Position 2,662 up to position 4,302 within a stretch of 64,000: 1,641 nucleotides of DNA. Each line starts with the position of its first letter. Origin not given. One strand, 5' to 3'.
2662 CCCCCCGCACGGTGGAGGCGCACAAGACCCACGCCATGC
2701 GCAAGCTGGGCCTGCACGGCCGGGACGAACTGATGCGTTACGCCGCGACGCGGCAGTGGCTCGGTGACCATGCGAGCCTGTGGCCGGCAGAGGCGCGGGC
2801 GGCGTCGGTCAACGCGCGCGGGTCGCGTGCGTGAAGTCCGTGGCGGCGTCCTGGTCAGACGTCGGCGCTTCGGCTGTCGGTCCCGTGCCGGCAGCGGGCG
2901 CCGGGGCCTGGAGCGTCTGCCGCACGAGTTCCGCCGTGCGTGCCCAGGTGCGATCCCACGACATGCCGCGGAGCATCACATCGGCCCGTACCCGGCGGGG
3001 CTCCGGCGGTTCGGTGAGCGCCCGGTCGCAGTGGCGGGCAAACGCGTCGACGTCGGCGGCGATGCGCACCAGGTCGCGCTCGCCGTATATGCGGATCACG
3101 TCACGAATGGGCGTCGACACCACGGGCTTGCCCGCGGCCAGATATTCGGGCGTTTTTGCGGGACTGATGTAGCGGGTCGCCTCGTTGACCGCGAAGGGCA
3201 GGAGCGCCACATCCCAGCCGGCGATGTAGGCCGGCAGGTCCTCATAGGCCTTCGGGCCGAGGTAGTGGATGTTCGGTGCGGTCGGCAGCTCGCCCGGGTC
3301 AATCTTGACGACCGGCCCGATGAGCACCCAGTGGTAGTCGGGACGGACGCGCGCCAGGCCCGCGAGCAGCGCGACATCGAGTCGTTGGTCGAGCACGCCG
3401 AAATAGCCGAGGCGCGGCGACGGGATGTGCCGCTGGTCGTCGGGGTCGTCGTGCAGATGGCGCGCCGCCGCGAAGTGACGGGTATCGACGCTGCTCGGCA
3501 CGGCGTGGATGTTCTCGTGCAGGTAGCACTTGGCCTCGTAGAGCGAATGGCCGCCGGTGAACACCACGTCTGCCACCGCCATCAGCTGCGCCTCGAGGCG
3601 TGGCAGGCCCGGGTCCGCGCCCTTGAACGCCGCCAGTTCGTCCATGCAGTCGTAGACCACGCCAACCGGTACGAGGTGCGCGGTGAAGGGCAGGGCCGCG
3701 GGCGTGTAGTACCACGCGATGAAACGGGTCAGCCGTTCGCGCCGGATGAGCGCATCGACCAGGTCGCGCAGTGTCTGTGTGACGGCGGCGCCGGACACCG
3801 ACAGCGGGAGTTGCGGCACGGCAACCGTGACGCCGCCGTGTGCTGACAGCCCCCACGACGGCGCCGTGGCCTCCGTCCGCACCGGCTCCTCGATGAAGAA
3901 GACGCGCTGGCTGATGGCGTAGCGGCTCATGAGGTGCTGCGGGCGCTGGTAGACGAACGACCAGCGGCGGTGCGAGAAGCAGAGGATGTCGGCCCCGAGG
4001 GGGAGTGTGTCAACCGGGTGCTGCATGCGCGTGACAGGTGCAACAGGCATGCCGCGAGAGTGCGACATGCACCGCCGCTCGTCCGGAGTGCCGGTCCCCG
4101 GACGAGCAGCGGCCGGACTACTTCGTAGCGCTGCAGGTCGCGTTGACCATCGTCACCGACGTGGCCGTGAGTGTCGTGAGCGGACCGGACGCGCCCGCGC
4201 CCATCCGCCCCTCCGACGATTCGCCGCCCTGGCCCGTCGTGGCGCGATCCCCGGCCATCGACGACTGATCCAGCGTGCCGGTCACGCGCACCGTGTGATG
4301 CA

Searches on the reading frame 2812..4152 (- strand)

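Call 68: search_protein_families(library=pfam, proteins=[window:2812-4152:-], max_evalue=0.0001)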
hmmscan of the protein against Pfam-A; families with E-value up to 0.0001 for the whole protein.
window:2812-4152:- (447 aa): 2 families
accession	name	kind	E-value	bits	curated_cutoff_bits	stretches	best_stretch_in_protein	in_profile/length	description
PF13692.12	Glyco_trans_1_4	-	1.5e-09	38.7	27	1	246-380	2-141/142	Glycosyl transferases group 1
PF13524.12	Glyco_trans_1_2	-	1.7e-07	31.7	25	1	263-391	6-124/144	Glycosyl transferase-like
